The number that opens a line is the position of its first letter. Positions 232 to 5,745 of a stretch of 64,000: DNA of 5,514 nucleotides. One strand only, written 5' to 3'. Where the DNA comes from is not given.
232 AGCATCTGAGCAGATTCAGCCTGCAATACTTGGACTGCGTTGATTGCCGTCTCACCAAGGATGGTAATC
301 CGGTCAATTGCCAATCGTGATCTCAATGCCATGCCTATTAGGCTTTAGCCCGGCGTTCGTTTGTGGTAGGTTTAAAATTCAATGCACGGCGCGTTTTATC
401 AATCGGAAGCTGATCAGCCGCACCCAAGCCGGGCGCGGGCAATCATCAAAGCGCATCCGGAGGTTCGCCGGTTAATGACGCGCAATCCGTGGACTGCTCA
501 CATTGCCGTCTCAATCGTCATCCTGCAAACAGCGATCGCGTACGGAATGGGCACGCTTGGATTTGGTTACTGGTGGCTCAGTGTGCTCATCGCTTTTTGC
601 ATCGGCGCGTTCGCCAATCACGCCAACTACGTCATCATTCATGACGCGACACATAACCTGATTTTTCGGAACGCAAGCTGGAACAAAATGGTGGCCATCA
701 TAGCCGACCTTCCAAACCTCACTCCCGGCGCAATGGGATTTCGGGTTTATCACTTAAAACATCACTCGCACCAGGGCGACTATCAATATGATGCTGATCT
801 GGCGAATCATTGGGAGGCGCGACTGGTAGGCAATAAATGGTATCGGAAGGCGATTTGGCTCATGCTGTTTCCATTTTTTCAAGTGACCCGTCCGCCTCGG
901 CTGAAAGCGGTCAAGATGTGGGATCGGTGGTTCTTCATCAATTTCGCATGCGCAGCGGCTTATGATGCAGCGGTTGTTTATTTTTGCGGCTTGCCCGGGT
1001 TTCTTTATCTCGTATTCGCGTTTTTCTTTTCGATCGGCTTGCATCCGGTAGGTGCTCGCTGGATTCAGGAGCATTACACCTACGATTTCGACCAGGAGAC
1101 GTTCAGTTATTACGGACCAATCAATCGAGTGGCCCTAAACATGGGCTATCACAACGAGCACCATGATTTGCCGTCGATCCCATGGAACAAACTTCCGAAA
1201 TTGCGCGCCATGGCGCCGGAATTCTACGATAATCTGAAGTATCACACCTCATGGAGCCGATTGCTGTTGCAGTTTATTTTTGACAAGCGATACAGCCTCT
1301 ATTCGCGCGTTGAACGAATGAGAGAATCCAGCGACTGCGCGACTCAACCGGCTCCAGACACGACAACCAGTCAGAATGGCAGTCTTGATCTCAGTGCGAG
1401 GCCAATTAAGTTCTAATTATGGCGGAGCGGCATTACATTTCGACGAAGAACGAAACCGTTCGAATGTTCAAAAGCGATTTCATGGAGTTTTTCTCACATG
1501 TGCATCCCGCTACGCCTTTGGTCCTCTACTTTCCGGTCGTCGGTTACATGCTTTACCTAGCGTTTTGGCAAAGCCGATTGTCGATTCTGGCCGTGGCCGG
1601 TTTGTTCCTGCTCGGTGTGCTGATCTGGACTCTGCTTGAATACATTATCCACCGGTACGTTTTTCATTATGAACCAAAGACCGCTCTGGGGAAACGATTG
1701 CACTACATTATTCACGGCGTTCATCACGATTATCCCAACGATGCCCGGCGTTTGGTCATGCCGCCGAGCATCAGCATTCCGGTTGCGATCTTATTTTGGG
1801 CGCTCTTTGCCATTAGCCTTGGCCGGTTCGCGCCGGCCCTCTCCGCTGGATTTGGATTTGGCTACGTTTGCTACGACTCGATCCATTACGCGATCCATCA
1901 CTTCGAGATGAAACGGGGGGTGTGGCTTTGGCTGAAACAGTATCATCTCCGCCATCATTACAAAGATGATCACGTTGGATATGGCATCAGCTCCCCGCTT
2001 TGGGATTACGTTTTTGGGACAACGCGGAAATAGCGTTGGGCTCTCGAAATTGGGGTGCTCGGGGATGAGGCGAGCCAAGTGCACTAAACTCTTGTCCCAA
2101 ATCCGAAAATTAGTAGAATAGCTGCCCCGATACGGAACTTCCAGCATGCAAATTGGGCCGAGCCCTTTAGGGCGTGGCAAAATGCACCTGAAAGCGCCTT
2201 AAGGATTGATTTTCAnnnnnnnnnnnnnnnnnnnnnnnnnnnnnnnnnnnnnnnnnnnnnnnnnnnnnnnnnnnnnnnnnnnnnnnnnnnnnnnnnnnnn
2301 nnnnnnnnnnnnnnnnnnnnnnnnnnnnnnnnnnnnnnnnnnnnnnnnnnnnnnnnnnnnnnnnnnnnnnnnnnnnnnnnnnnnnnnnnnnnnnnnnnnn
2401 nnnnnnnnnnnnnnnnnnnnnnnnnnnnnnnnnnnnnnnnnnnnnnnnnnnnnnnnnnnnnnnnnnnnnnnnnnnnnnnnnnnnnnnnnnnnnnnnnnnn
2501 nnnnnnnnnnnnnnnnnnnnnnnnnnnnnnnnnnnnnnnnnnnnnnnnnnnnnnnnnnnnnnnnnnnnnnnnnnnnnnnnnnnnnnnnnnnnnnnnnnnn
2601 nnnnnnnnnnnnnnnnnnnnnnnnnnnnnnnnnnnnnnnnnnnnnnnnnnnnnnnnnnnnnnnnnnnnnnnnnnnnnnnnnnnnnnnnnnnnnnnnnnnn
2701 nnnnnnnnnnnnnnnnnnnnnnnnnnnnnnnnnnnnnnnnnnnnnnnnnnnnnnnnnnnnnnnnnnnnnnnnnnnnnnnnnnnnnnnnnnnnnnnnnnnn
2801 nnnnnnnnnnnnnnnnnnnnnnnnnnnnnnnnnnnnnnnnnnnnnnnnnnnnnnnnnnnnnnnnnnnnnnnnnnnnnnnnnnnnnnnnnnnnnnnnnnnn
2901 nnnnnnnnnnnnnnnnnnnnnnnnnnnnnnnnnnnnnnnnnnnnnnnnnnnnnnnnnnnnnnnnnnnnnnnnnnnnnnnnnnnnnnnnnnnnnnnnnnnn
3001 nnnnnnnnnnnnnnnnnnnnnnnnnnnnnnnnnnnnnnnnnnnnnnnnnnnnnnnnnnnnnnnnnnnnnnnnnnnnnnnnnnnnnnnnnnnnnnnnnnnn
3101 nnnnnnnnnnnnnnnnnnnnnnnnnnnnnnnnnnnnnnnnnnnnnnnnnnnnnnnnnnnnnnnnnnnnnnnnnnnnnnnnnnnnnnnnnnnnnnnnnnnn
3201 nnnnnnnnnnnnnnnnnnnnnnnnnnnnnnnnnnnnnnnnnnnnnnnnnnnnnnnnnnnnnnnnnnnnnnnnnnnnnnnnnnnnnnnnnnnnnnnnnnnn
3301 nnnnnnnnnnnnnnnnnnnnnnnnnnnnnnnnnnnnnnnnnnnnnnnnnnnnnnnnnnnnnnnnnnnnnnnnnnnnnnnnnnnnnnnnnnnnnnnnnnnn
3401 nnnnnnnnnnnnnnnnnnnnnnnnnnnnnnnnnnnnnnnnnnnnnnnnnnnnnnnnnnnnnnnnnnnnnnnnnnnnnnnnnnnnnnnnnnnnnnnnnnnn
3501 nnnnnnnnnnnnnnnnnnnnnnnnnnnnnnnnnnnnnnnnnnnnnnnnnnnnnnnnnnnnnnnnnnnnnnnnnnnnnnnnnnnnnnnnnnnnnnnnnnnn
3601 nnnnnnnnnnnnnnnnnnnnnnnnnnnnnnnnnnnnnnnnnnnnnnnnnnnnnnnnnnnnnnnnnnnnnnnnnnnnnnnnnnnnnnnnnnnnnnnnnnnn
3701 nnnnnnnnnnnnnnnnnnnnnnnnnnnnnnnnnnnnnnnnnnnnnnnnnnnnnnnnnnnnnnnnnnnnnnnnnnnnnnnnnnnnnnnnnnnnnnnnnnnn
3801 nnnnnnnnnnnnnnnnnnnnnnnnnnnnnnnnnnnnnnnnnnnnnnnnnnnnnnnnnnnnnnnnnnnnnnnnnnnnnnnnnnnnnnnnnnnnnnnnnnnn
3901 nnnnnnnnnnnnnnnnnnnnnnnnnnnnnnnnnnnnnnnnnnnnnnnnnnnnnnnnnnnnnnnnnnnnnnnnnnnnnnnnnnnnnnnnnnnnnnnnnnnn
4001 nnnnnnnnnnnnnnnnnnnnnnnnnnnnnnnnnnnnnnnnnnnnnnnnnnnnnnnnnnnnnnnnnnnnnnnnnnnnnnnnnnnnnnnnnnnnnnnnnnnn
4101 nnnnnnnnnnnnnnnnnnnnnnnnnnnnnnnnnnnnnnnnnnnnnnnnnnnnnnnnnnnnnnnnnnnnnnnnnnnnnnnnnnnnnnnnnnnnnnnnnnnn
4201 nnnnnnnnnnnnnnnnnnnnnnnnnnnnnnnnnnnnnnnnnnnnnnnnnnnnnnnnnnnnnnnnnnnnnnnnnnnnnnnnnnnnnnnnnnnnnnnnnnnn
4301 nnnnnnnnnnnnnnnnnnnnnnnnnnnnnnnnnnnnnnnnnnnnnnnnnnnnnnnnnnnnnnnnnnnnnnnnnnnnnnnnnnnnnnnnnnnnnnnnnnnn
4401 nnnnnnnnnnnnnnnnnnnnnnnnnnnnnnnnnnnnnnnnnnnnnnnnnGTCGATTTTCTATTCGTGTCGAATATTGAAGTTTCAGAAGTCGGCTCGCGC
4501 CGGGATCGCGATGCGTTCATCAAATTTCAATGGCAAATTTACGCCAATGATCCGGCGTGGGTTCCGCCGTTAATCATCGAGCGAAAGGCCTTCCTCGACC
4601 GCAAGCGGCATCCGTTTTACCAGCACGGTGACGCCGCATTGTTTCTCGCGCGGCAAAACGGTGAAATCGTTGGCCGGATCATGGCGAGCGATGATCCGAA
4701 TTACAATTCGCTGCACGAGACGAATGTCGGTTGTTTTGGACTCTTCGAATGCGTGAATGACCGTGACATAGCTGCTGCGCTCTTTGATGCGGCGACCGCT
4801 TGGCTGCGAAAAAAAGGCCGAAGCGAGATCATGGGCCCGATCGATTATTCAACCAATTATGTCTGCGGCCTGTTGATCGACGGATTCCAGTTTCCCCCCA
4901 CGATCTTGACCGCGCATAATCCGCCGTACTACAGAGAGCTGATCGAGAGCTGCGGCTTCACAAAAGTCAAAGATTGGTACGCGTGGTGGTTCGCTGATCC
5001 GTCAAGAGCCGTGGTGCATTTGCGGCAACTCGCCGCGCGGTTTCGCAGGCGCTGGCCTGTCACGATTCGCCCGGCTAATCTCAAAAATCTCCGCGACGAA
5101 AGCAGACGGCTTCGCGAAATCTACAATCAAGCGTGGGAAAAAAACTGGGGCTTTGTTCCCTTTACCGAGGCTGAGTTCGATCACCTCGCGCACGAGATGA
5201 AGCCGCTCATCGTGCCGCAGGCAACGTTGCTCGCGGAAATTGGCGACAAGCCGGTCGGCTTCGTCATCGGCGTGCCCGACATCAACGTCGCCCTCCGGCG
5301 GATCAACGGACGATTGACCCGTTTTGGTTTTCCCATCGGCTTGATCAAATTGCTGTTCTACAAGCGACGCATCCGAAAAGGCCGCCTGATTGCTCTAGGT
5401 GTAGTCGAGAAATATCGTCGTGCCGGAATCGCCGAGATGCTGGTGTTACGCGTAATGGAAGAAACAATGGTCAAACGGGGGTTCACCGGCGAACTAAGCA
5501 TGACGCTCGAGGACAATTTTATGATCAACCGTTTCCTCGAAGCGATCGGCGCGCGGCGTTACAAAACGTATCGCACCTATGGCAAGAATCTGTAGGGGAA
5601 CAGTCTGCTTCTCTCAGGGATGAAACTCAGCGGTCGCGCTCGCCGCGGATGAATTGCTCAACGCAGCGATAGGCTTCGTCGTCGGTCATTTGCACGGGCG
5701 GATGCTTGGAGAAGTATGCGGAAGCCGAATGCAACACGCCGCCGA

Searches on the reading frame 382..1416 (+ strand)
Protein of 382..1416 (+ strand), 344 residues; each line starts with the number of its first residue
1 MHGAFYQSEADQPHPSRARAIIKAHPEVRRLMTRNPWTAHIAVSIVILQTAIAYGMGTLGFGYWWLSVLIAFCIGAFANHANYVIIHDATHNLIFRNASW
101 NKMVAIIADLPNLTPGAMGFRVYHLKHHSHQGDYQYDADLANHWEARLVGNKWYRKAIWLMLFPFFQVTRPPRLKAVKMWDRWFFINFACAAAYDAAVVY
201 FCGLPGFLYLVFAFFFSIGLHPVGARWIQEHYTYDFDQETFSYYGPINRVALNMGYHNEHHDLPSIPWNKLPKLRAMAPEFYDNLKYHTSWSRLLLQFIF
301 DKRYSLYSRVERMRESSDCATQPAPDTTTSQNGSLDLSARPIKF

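Call 4: search_protein_families(library=pfam, proteins=[window:382-1416:+], max_evalue=0.01)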
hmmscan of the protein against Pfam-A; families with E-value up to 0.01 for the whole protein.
window:382-1416:+ (344 aa): 3 families
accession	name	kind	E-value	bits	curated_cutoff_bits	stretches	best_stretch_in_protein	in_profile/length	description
PF00487.30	FA_desaturase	-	2.8e-25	90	29.7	1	64-289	2-251/253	Fatty acid desaturase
PF08557.15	Lipid_DES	-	5.4e-10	39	23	1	5-37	5-37/37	Sphingolipid Delta4-desaturase (DES)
PF23540.2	DesK_N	-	0.00088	19.9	24.8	1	44-88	66-109/151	DesK N-terminal domain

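Call 7: search_protein_families(library=ncbifam, proteins=[window:382-1416:+], max_evalue=0.001)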
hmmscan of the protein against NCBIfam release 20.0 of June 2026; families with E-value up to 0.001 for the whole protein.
window:382-1416:+ (344 aa): 3 families
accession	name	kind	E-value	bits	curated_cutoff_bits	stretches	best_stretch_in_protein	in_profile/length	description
NF045688.1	BCarotHydoxCrtR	equivalog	2.2e-07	30.2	475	1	39-272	23-250/297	beta-carotene hydroxylase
NF041365.1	GntB_guanitoxin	equivalog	4.2e-06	26.4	380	1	27-149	12-131/308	guanitoxin biosynthesis L-arginine gamma (S) hydroxylase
NF045690.1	BCarotKetCrtW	equivalog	0.00021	20.7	350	1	60-276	51-251/257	beta-carotene ketolase CrtW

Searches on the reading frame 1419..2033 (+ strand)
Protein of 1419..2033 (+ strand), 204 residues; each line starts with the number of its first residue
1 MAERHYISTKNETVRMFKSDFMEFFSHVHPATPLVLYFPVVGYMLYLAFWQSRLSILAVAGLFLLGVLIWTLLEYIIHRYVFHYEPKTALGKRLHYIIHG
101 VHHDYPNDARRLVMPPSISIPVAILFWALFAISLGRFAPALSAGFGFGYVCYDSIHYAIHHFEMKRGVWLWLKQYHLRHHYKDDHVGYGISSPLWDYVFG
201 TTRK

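Call 4: search_protein_families(library=pfam, proteins=[window:1419-2033:+], max_evalue=0.01)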
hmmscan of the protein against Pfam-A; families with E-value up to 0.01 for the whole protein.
window:1419-2033:+ (204 aa): 1 family
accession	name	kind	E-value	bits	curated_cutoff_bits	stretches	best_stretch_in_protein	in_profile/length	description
PF04116.19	FA_hydroxylase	-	1.8e-19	70.9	31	1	63-201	1-132/132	Fatty acid hydroxylase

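Call 7: search_protein_families(library=ncbifam, proteins=[window:1419-2033:+], max_evalue=0.001)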
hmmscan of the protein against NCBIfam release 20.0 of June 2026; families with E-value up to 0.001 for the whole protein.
window:1419-2033:+ (204 aa): 0 families

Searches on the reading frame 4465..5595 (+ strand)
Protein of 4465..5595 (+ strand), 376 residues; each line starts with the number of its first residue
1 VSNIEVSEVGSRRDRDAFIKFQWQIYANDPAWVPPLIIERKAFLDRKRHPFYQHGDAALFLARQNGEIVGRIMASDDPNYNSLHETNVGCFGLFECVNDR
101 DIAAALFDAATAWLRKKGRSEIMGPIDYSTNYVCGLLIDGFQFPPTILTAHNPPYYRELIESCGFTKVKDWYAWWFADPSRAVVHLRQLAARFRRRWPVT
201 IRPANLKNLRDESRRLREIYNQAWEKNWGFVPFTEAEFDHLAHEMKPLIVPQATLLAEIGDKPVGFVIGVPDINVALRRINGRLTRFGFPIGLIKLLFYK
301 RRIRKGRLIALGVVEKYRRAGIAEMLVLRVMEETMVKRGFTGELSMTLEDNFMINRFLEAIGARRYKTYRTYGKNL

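Call 4: search_protein_families(library=pfam, proteins=[window:4465-5595:+], max_evalue=0.01)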
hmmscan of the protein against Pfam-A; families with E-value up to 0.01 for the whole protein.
window:4465-5595:+ (376 aa): 2 families
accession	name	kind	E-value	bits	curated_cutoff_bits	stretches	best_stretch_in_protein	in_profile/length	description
PF00583.31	Acetyltransf_1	-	4.4e-11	43.5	20.7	1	215-357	3-110/116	Acetyltransferase (GNAT) family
PF13508.13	Acetyltransf_7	-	0.0001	23.1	27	0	257-340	8-62/84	Acetyltransferase (GNAT) domain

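Call 5: search_protein_families(library=ncbifam, proteins=[window:4465-5595:+], max_evalue=0.01)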
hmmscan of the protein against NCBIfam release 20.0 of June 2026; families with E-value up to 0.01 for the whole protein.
window:4465-5595:+ (376 aa): 1 family
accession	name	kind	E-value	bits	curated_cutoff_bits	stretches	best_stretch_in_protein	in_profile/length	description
NF002959.0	PRK03624.1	equivalog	8.6e-09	35.3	124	2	305-365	72-131/147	GNAT family acetyltransferase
